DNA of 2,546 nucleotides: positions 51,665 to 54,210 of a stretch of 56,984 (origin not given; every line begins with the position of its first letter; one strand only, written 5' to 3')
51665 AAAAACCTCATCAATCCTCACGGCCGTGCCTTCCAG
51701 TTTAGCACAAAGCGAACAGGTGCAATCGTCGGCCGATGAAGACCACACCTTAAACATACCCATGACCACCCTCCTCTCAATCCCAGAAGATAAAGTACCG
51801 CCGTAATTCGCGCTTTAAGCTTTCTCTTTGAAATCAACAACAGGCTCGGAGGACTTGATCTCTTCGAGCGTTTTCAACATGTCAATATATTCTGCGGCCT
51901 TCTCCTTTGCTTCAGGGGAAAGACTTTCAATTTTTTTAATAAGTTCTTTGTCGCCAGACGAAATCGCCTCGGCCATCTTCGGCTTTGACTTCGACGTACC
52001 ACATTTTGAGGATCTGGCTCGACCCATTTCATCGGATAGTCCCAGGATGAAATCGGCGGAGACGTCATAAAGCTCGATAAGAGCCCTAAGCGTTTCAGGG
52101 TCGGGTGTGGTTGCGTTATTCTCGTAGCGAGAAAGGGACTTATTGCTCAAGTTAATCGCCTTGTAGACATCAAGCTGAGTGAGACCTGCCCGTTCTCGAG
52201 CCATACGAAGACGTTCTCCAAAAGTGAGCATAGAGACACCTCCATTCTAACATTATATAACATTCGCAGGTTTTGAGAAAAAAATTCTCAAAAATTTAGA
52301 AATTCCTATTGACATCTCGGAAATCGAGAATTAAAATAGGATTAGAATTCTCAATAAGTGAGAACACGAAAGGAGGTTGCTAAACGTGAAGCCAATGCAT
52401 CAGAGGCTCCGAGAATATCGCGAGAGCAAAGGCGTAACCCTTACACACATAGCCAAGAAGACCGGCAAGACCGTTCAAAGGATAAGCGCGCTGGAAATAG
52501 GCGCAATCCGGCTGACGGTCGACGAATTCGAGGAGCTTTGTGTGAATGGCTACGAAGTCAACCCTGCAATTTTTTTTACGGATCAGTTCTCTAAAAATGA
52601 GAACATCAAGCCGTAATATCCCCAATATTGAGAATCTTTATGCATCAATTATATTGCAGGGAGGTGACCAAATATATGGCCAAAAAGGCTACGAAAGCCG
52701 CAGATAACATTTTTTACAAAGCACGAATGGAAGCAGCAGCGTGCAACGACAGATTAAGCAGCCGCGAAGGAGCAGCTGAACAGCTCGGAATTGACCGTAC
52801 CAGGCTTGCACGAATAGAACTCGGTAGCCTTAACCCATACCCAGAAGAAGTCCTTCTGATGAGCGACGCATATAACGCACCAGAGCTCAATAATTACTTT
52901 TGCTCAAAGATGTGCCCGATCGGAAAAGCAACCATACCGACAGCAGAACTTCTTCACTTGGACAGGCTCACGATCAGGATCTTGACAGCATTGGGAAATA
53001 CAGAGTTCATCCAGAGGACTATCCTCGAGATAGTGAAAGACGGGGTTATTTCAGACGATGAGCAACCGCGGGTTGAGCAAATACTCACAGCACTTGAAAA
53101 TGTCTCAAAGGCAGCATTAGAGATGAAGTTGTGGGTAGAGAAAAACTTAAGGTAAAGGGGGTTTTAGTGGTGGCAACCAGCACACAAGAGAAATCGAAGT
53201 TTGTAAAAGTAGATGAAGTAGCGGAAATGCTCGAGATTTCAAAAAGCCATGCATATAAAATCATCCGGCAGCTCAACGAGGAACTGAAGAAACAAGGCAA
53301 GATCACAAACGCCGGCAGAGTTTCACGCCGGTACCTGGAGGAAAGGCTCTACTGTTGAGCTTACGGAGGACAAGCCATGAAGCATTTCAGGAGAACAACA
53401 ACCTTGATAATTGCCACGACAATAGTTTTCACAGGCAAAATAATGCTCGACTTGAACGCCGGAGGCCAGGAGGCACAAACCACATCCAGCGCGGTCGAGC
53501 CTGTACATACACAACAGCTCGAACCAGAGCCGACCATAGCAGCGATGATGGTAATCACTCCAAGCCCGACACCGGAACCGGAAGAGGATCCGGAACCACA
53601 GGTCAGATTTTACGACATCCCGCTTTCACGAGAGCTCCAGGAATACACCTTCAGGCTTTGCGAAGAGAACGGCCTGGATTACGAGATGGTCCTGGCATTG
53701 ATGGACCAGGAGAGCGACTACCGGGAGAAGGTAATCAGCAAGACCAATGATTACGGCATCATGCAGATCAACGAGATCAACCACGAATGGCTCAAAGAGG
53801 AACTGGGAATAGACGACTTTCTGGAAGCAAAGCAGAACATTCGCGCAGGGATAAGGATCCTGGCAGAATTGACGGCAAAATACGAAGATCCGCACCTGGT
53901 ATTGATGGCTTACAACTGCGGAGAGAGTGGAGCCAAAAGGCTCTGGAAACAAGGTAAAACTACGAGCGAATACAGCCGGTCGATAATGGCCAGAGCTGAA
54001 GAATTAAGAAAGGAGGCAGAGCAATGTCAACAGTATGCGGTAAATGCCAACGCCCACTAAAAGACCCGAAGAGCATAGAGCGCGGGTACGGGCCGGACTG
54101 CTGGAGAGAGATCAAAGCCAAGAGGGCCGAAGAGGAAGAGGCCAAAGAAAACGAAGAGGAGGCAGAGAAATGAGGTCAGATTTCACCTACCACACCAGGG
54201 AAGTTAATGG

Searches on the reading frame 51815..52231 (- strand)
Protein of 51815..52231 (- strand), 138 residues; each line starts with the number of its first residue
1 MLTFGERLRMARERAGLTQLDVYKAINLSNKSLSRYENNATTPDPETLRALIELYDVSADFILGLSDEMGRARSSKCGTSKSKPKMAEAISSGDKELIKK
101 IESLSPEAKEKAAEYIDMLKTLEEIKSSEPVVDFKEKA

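Call 9: search_protein_families(library=pfam, proteins=[window:51815-52231:-], max_evalue=0.01)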
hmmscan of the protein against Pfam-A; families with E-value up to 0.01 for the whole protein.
window:51815-52231:- (138 aa): 3 families
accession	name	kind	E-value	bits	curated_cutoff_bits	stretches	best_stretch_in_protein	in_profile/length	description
PF01381.28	HTH_3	-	9.5e-14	51.6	23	1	8-61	1-54/55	Helix-turn-helix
PF13560.12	HTH_31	-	2.7e-13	50.4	27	1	4-59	2-58/64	Helix-turn-helix domain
PF12844.13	HTH_19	-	2.2e-10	40.7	30.2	1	5-62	1-58/64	Helix-turn-helix domain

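Call 10: search_protein_families(library=padloc, proteins=[window:51815-52231:-], max_evalue=0.01)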
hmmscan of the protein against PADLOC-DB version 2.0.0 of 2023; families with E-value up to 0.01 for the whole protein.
window:51815-52231:- (138 aa): 14 families
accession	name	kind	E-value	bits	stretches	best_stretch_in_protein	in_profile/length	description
PDLC04142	capH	-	2.8e-11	42.4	1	3-124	6-100/103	capH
PDLC02926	HTH_VI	-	5.1e-10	37.5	1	4-90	2-88/92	-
PDLC03954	RmrA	-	8.5e-10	36.1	1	5-69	12-76/380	-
PDLC03949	RmrA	-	8.9e-10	35.9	1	6-65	5-64/363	-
PDLC03947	RmrA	-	5.9e-09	33.2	1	4-64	12-72/383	-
PDLC03944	RmrA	-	2.9e-08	31.2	1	5-65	8-68/384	-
PDLC03951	RmrA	-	5.9e-08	30.1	1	5-70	10-75/400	-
PDLC03952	RmrA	-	4.1e-07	27.2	1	6-63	25-82/395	-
PDLC03948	RmrA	-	7.9e-07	26.3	1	5-63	10-68/397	-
PDLC03945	RmrA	-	2.8e-06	24.8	1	4-65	3-64/394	-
PDLC03946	RmrA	-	4.4e-06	23.7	1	6-64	5-63/357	-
PDLC03956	RmrA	-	5.5e-05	20.4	1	5-71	10-77/399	-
PDLC03953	RmrA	-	0.00036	17.9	1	3-66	5-68/373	-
PDLC03955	RmrA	-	0.0026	15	1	6-62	23-79/371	-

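Call 11: search_protein_families(library=ncbifam, proteins=[window:51815-52231:-], max_evalue=0.01)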
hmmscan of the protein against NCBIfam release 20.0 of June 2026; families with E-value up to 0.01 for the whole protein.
window:51815-52231:- (138 aa): 12 families
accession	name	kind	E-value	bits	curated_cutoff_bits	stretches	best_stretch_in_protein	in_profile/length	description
NF041951.1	phage_RstR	subfamily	4.2e-12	46.3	80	1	3-79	2-78/108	RstR family transcriptional repressor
NF007257.0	PRK09706.1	subfamily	1.2e-08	34.9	101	1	3-109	5-104/135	transcriptional repressor DicA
NF052239.1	antitox_spr1629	equivalog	9.8e-06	24.9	335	1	4-64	3-63/377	spr1629 family repressor/antitoxin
TIGR03830.1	CxxCG_CxxCG_HTH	subfamily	2.1e-05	24.3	61.8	1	5-59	67-120/127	type II TA system antitoxin MqsA family protein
NF041575.1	antitoxPezA_Strep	equivalog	2.3e-05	24.4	290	1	5-64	3-62/158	type II toxin-antitoxin system antitoxin PezA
TIGR00270.2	TIGR00270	equivalog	4.7e-05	23.2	110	1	4-51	76-123/159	multiprotein bridging factor aMBF1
NF047542.1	telomere_Tap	equivalog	0.00043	19.1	600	1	6-89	21-103/695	telomere-associated protein Tap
NF003162.0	PRK04140.1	equivalog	0.00094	18.3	263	1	5-59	128-182/317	transcriptional regulator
NF058600.1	TransRegSco1979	equivalog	0.0018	17.4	350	1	3-59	8-64/280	Sco1979 family transcriptional regulator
TIGR03070.1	couple_hipB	subfamily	0.002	18.1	71.65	1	4-52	3-51/58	type II toxin-antitoxin system Y4mF family antitoxin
NF007408.0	PRK09943.1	equivalog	0.0027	17.3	211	1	2-59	6-63/185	HTH-type transcriptional regulator PuuR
NF007271.0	PRK09726.1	equivalog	0.0063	16.5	79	0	6-52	15-58/88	type II toxin-antitoxin system antitoxin HipB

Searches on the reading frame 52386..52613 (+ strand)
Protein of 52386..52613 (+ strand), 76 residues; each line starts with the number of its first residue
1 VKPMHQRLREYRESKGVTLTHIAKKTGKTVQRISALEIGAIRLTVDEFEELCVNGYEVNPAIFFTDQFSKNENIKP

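Call 108: search_protein_families(library=pfam, proteins=[window:52386-52613:+], max_evalue=0.01)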
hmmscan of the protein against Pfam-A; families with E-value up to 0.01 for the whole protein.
window:52386-52613:+ (76 aa): 4 families
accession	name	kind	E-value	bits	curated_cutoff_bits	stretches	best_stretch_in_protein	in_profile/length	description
PF13560.12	HTH_31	-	1.3e-07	32.2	27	1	6-52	4-51/64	Helix-turn-helix domain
PF01381.28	HTH_3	-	5.2e-07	30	23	1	8-51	1-44/55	Helix-turn-helix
PF12844.13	HTH_19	-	0.00022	21.5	30.2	1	6-40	2-36/64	Helix-turn-helix domain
PF13413.12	HTH_25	-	0.00063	20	24.6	1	7-40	1-34/62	Helix-turn-helix domain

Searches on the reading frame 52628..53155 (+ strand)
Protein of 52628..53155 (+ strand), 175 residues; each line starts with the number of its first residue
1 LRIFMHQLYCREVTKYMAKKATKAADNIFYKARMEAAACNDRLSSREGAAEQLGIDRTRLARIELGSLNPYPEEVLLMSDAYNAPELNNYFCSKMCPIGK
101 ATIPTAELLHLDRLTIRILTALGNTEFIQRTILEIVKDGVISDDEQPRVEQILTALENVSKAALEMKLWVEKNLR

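Call 9: search_protein_families(library=pfam, proteins=[window:52628-53155:+], max_evalue=0.01)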
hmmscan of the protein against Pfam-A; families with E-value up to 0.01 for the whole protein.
window:52628-53155:+ (175 aa): 4 families
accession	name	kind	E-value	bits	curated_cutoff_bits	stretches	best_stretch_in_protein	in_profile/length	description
PF13560.12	HTH_31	-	6.8e-05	23.5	27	1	45-86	16-58/64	Helix-turn-helix domain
PF01381.28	HTH_3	-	0.00031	21.1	23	1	45-84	11-50/55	Helix-turn-helix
PF12844.13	HTH_19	-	0.0069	16.7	30.2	0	50-76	19-45/64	Helix-turn-helix domain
PF16716.10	BST2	-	0.0091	17.1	27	0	9-43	14-47/91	Bone marrow stromal antigen 2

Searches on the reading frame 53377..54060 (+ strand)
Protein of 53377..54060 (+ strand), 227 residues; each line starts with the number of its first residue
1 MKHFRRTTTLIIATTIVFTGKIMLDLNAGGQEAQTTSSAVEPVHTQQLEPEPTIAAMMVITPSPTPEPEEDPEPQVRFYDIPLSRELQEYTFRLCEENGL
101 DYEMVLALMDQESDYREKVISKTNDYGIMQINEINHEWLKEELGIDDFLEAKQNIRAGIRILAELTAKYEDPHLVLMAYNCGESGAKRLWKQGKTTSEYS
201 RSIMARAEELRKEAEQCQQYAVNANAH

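Call 9: search_protein_families(library=pfam, proteins=[window:53377-54060:+], max_evalue=0.01)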
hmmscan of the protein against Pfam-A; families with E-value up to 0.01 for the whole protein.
window:53377-54060:+ (227 aa): 3 families
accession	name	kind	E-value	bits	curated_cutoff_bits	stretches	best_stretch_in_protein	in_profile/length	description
PF01464.25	SLT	-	2.5e-22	79.1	21.3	1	96-195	8-110/117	Transglycosylase SLT domain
PF19489.4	SLT_4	-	0.0021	18.1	27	0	96-123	43-70/184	Transglycosylase SLT domain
PF13702.11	Lysozyme_like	-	0.0057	16.7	25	0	96-207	16-124/165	Lysozyme-like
